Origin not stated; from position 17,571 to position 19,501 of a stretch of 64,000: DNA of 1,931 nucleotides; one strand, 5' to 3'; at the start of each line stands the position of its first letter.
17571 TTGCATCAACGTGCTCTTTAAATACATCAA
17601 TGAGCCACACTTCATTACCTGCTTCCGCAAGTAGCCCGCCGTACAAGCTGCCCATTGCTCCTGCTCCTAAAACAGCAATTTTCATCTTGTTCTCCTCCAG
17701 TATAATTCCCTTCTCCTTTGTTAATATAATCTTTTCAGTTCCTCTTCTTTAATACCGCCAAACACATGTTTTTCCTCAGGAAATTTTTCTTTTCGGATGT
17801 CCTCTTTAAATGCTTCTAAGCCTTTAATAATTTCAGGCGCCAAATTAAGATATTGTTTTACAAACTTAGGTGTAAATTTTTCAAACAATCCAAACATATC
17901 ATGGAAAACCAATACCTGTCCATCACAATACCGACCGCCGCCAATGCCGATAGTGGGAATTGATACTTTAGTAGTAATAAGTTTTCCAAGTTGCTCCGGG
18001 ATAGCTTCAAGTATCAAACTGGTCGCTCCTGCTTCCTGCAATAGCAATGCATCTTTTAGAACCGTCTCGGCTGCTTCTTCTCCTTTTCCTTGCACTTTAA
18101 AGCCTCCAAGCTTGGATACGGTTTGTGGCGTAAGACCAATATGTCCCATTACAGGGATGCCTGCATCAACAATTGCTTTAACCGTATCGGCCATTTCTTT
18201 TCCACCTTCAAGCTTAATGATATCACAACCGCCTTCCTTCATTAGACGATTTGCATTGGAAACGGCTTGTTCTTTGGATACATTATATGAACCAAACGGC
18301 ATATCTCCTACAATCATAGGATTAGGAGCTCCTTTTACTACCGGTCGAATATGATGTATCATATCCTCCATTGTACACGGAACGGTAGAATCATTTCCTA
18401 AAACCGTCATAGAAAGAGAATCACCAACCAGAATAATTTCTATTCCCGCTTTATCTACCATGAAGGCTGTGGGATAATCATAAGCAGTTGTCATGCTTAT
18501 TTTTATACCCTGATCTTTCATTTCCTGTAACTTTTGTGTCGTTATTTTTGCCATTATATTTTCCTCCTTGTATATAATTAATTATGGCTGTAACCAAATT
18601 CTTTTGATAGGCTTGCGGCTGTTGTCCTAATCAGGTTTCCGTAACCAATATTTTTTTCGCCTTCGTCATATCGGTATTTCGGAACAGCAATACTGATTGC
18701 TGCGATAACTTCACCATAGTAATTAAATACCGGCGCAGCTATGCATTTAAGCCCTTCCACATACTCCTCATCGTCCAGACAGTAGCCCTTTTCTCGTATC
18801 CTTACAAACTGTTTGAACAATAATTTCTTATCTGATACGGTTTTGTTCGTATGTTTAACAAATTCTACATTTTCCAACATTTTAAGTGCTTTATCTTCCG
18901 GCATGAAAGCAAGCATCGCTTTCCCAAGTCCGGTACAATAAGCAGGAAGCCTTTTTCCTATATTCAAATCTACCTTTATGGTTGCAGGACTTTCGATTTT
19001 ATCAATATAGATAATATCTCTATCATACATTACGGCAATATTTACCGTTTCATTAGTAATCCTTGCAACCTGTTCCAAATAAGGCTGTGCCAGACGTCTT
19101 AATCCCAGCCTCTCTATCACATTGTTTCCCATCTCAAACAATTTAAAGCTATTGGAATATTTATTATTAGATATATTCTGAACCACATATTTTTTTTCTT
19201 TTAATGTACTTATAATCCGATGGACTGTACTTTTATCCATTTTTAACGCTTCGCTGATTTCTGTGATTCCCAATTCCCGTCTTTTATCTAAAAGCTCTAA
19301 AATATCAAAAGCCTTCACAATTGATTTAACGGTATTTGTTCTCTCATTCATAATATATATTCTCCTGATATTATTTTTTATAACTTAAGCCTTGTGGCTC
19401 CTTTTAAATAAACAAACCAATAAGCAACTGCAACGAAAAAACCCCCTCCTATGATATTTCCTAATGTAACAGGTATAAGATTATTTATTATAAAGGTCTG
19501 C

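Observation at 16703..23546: Seven-gene unit fusing a formate-to-methylene-THF module with pantoate synthesis and an embedded IclR regulator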

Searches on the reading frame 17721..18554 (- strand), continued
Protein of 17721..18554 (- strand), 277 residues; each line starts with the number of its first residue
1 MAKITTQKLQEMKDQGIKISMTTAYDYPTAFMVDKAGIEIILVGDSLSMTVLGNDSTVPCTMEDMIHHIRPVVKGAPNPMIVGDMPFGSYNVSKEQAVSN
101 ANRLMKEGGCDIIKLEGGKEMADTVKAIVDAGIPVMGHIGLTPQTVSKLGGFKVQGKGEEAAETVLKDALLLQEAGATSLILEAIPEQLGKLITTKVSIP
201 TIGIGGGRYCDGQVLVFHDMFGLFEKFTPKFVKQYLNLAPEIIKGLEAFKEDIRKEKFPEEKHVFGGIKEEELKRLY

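Call 52: search_protein_families(library=pfam, proteins=[L030:8172-8762:+, L018:544-2079:+, L018:3608-4717:+, L018:2589-3515:+, L018:12159-14147:+, L070:6849-7241:+, L031:2472-4052:+, L031:4171-5346:+, L030:5937-7031:+, L030:7025-7936:+], max_evalue=0.0001)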
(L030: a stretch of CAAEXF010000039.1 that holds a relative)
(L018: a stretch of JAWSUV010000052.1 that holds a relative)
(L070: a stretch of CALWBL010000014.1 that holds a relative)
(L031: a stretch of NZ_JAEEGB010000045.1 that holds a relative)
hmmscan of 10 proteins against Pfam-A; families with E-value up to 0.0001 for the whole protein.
L030:8172-8762:+ (196 aa): 1 family
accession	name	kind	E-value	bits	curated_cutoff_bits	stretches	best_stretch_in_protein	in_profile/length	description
PF12822.12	ECF_trnsprt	-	1.3e-33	116.8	30.7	1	14-186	1-168/169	ECF transporter, substrate-specific component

L018:544-2079:+ (511 aa): 2 families
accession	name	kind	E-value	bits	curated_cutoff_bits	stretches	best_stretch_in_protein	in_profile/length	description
PF01808.24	AICARFT_IMPCHas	-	3.7e-115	385.1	25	1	134-444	1-310/311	AICARFT/IMPCHase bienzyme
PF02142.27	MGS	-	1.1e-22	80.3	24.1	1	15-128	2-93/94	MGS-like domain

L018:3608-4717:+ (369 aa): 1 family
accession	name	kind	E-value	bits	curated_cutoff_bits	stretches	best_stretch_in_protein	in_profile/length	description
PF11611.13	DUF4352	-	1.4e-06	29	25.9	0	257-334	26-107/122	Domain of unknown function (DUF4352)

L018:2589-3515:+ (308 aa): 5 families
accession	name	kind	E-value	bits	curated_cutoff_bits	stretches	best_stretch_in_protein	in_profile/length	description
PF01071.24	GARS_A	-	2.8e-74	249.6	27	1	1-184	10-194/194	Phosphoribosylglycinamide synthetase, ATP-grasp (A) domain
PF02843.22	GARS_C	-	2.1e-32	111.8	34.8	1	219-306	1-90/92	Phosphoribosylglycinamide synthetase, C domain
PF02655.19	ATP-grasp_3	-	5.7e-07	30.2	23.2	1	28-180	31-158/160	ATP-grasp domain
PF02222.28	ATP-grasp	-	1.1e-06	28.8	27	1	3-79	5-76/179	ATP-grasp domain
PF02786.22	CPSase_L_D2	-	1.6e-05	25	19.8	1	4-82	12-92/211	Carbamoyl-phosphate synthase L chain, ATP binding domain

L018:12159-14147:+ (662 aa): 4 families
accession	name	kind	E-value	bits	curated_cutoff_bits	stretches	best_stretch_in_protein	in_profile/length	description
PF00456.26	Transketolase_N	-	5.4e-144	479.7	22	1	6-329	2-326/334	Transketolase, thiamine diphosphate binding domain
PF02779.29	Transket_pyr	-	7.4e-53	179.2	27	1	354-523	4-173/174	Transketolase, pyrimidine binding domain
PF22613.1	Transketolase_C_1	-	6.7e-40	136.3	27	1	535-647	1-112/113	Transketolase-like TK C-terminal domain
PF02780.25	Transketolase_C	-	7.8e-09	35.9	25.9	1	546-652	9-124/124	Transketolase, C-terminal domain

L070:6849-7241:+ (130 aa): 1 family
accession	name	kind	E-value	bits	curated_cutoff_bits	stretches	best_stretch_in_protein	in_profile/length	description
PF02261.22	Asp_decarbox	-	4.7e-54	181.6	25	1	1-114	1-114/115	Aspartate decarboxylase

L031:2472-4052:+ (526 aa): 0 families

L031:4171-5346:+ (391 aa): 3 families
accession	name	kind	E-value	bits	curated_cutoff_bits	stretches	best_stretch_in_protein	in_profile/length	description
PF00465.25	Fe-ADH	-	9.1e-52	175.5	31.3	1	9-177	1-168/168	Iron-containing alcohol dehydrogenase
PF25137.1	ADH_Fe_C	-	4e-37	128.2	27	1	188-386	1-193/194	Fe-containing alcohol dehydrogenase family, C-terminal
PF13685.12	Fe-ADH_2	-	1.4e-09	38.6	28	1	16-110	4-96/149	Iron-containing alcohol dehydrogenase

L030:5937-7031:+ (364 aa): 5 families
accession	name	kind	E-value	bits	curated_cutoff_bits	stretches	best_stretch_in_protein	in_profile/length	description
PF00294.29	PfkB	-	2.8e-48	165.2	25.8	1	59-348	3-299/302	pfkB family carbohydrate kinase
PF13412.12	HTH_24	-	2.1e-10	40.4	21.9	1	4-48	4-48/48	Winged helix-turn-helix DNA-binding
PF08543.17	Phos_pyr_kin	-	1e-06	28.8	27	1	227-334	112-227/246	Phosphomethylpyrimidine kinase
PF01047.28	MarR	-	3.5e-06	27.2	24.6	1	2-47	2-47/59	MarR family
PF12802.13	MarR_2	-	8.7e-06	26.2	27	1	8-48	10-51/61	MarR family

L030:7025-7936:+ (303 aa): 1 family
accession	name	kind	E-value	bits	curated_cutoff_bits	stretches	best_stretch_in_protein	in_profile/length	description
PF04227.17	Indigoidine_A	-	3.3e-139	463.6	25.2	1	11-299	1-290/291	Indigoidine synthase A like protein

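Call 56: search_protein_families(library=pfam, proteins=[L045:1066-1878:+, L045:1926-4055:+, L045:7780-8934:+, L042:3448-4320:+, L046:9739-10977:+, L064:6246-7901:+, L028:2609-4234:+, L034:8293-9105:+, L076:1403-4399:-, L066:15105-15971:+], max_evalue=0.0001)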
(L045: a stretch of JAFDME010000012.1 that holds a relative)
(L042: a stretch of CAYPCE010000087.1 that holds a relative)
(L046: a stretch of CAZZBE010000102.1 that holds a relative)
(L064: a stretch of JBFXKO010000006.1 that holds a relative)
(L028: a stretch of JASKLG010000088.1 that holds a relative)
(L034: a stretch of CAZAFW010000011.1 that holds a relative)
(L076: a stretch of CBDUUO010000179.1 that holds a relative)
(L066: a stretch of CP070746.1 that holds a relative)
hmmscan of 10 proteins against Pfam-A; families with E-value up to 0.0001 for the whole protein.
L045:1066-1878:+ (270 aa): 1 family
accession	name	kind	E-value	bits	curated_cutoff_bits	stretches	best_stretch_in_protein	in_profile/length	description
PF00809.28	Pterin_bind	-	5.7e-88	295.1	25.5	1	10-251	1-244/244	Pterin binding enzyme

L045:1926-4055:+ (709 aa): 9 families
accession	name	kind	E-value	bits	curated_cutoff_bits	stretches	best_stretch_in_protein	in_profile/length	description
PF16921.10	Tex_YqgF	-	7.1e-45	152.9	27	1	315-438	1-126/126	Tex protein YqgF-like domain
PF22706.1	Tex_central_region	-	1.1e-34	120.4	27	1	140-299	9-178/178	Tex central region-like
PF12836.13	HHH_3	-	1.2e-27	96.2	27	1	478-542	1-65/65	Helix-hairpin-helix motif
PF09371.15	Tex_N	-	9.1e-26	89.8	32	1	7-78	3-74/75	Tex-like protein N-terminal domain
PF17674.7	HHH_9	-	1.1e-22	81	23.1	1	548-617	1-70/70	HHH domain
PF00575.29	S1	-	2.5e-19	69.9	22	1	636-707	3-74/74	S1 RNA binding domain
PF14635.12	HHH_7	-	3e-09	37.6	27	1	451-543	5-103/104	Helix-hairpin-helix motif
PF14639.11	YqgF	-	8.7e-08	32.5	35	1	334-445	27-147/150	Holliday-junction resolvase-like of SPT6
PF23459.1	S1_RRP5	-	2.3e-05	25.3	27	1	635-706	1-72/72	RRP5 S1 domain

L045:7780-8934:+ (384 aa): 4 families
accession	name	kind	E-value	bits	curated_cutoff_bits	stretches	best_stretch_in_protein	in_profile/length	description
PF16576.10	HlyD_D23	-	2.3e-20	73.3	30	1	94-291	21-213/214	Barrel-sandwich domain of CusB or HlyD membrane-fusion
PF13437.12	HlyD_3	-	1.1e-16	61.9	22.2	1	188-283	1-97/106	HlyD family secretion protein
PF00364.28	Biotin_lipoyl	-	1.5e-09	37.9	22.1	0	94-123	44-73/73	Biotin-requiring enzyme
PF13533.13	Biotin_lipoyl_2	-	7e-09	35.7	29.8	1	94-124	2-32/32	Biotin-lipoyl like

L042:3448-4320:+ (290 aa): 0 families

L046:9739-10977:+ (412 aa): 4 families
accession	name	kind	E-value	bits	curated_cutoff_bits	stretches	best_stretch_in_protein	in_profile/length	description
PF00270.35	DEAD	-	1.2e-54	184.9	26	1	25-190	1-165/167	DEAD/DEAH box helicase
PF00271.37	Helicase_C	-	6.5e-33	113.7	23.5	1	229-333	5-109/110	Helicase conserved C-terminal domain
PF04851.21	ResIII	-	7e-12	46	22.5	1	39-186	24-163/164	Type III restriction enzyme, res subunit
PF13245.12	AAA_19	-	4.6e-05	24.1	25.1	0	28-180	1-121/134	AAA domain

L064:6246-7901:+ (551 aa): 2 families
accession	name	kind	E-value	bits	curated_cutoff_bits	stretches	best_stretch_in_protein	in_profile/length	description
PF00920.27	ILVD_EDD_N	-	9.5e-121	403.2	27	1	31-346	1-316/316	Dihydroxy-acid/6-phosphogluconate dehydratase N-terminal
PF24877.1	ILV_EDD_C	-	1.7e-76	256.4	27.7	1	356-548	1-191/191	Dihydroxy-acid/6-phosphogluconate dehydratase C-terminal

L028:2609-4234:+ (541 aa): 3 families
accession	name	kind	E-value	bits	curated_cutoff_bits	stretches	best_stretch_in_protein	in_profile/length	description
PF06580.19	His_kinase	-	9.4e-24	83.9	25.2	1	336-414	2-81/81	Histidine kinase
PF10114.15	PocR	-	2.5e-20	73.3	23.9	1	146-300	2-159/162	Sensory domain found in PocR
PF07883.17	Cupin_2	-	2.7e-08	33.8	27.2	1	46-112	4-69/70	Cupin domain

L034:8293-9105:+ (270 aa): 3 families
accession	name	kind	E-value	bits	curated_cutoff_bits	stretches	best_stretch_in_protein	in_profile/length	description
PF13561.12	adh_short_C2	-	4.8e-62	210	27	1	35-268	3-236/236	Enoyl-(Acyl carrier protein) reductase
PF00106.31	adh_short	-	1.9e-52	178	26.6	1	29-219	3-193/195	short chain dehydrogenase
PF08659.16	KR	-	2.5e-13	50.8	22.6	1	30-178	4-152/180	KR domain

L076:1403-4399:- (998 aa): 4 families
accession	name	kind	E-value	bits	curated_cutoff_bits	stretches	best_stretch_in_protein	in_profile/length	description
PF08367.16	M16C_assoc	-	9.1e-72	241.7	25.3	1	483-728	1-251/252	Peptidase M16C associated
PF05193.26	Peptidase_M16_C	-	3.6e-29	102.3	23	2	223-408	2-180/181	Peptidase M16 inactive domain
PF22516.1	PreP_C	-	1.6e-27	96.7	27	1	809-976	6-171/173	PreP C-terminal domain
PF00675.25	Peptidase_M16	-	5.2e-08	33.4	22.3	1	72-156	29-110/149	Insulinase (Peptidase family M16)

L066:15105-15971:+ (288 aa): 2 families
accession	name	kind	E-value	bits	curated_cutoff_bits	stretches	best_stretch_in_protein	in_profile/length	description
PF00398.26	RrnaAD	-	1.3e-61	208.5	24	1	14-270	3-260/263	Ribosomal RNA adenine dimethylase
PF02475.24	TRM5-TYW2_MTfase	-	2.1e-05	25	28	1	39-101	34-99/164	TRM5/TYW2 methyltransferase domain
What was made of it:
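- Tried and rejected: Flanks beyond the Dpp/M20/S58 core are unrelated housekeeping genes (call 56).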

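Call 57: search_solved_structures(query=L034:5379-6401:+, max_evalue=1e-20)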
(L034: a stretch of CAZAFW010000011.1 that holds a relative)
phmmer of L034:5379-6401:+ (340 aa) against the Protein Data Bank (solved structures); distinct sequences matched with E-value up to 1e-20: 76 (the best 60 are shown).
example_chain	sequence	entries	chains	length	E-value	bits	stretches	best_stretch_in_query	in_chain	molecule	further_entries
4pdh_A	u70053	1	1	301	9.3e-80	271.6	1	43-340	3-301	TRAP dicarboxylate transporter, DctP subunit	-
4p9k_A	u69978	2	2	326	2.4e-75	257.1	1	30-338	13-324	TRAP dicarboxylate transporter, DctP subunit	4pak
4nq8_A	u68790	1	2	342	1e-73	251.8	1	42-340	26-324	Putative periplasmic substrate-binding transport protein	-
4pdd_A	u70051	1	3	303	4.5e-72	246.4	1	44-336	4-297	TRAP dicarboxylate transporter, DctP subunit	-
4p47_A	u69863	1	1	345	7e-71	242.4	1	42-337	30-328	TRAP dicarboxylate transporter, DctP subunit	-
7bbr_A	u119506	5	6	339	5.1e-67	229.8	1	49-338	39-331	Putative TRAP transporter solute receptor DctP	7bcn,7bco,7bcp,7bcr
4xeq_A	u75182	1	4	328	7.9e-63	216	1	29-320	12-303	TRAP dicarboxylate transporter, DctP subunit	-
4x8r_A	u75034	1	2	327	8.5e-61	209.3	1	29-339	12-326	TRAP dicarboxylate transporter, DctP subunit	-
4p1l_A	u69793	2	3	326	5.4e-57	196.8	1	53-328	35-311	TRAP dicarboxylate transporter, DctP subunit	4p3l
4pf8_A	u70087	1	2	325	2.2e-56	194.8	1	52-324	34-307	TRAP-T family transporter, DctP (Periplasmic binding) subunit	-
4n8y_A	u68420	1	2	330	7.8e-55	189.7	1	60-339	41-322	Putative TRAP-type C4-dicarboxylate transport system, binding periplasmic protein (DctP su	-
4ovs_A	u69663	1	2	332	3.8e-54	187.4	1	29-337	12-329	TRAP dicarboxylate transporter, DctP subunit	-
4pc9_A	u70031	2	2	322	9.7e-53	182.8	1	29-317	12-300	C4-dicarboxylate transport system, substrate-binding protein, putative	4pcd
4x04_A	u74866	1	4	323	1.4e-51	179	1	29-326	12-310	solute binding protein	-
8t9t_A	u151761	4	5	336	1.6e-51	178.8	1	57-339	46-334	Isethionate-binding periplasmic protein DctP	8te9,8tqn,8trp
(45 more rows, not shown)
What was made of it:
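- The one beside PanB-PanE in L034 is closest to PDB 4PDH, 4P9K/4PAK, 4NQ8 and 4PDD (call 57). The TRAP binding proteins resemble pantoate binders (call 57), which implies uptake of the supposed end product.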

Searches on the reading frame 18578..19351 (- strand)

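Call 5: search_protein_families(library=pfam, proteins=[window:18578-19351:-])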
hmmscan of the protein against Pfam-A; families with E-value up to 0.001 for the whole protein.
window:18578-19351:- (257 aa): 10 families
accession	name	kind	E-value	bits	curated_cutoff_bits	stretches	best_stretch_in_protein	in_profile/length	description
PF01614.24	IclR_C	-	3.2e-54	183.6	24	1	77-249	2-173/174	Bacterial transcriptional regulator IclR C-terminal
PF09339.16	HTH_IclR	-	1.7e-14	53.7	22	1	10-59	1-51/52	IclR helix-turn-helix domain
PF12802.13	MarR_2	-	1.8e-06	28.4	27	1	14-58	7-52/61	MarR family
PF13412.12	HTH_24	-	3.7e-06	26.8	21.9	1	15-56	6-47/48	Winged helix-turn-helix DNA-binding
PF01047.28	MarR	-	0.0001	22.5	24.6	1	15-56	6-47/59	MarR family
PF08279.18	HTH_11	-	0.00012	22.3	25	1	14-57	2-46/55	HTH domain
PF04182.18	B-block_TFIIIC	-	0.00013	22.4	22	1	14-67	4-60/73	B-block binding subunit of TFIIIC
PF25213.1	HVO_A0261_N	-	0.00021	21.5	35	1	10-65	9-61/86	HVO_A0261 N-terminal domain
PF01022.26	HTH_5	-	0.00022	21.5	22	1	16-52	6-41/47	Bacterial regulatory protein, arsR family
PF01978.25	TrmB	-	0.0009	19.5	25.6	0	20-59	17-55/68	Sugar-specific transcriptional regulator TrmB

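Call 9: search_protein_families(library=ncbifam, proteins=[window:18578-19351:-], max_evalue=0.00001)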
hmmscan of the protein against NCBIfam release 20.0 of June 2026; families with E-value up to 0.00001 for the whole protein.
window:18578-19351:- (257 aa): 8 families
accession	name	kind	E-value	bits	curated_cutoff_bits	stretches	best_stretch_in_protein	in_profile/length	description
NF011671.1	PRK15090.1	equivalog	8.7e-69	231.6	275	1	2-254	4-255/256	DNA-binding transcriptional regulator KdgR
NF045644.1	TransRegBhcR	equivalog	5.3e-57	193.1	350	1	3-253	17-266/267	HTH-type transcriptional regulator BhcR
TIGR02431.1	pcaR_pcaU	subfamily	3.7e-53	180.4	284.75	1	6-248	3-244/248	beta-ketoadipate pathway transcriptional regulators, PcaR/PcaU/PobR family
NF008601.2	PRK11569.1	equivalog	4.1e-36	124.6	380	1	4-253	22-273/276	glyoxylate bypass operon transcriptional repressor IclR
NF007548.0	PRK10163.1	equivalog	1.3e-35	122.8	406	1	13-254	26-267/271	HTH-type transcriptional repressor AllR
NF007339.0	PRK09834.1-1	equivalog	2.3e-16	59.9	299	1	3-225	15-239/271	DNA-binding transcriptional regulator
NF007342.0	PRK09834.1-4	equivalog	1.1e-11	44.2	251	1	3-221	6-225/263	DNA-binding transcriptional regulator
NF007341.0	PRK09834.1-3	equivalog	8.6e-11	41.5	269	1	6-221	5-227/274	DNA-binding transcriptional regulator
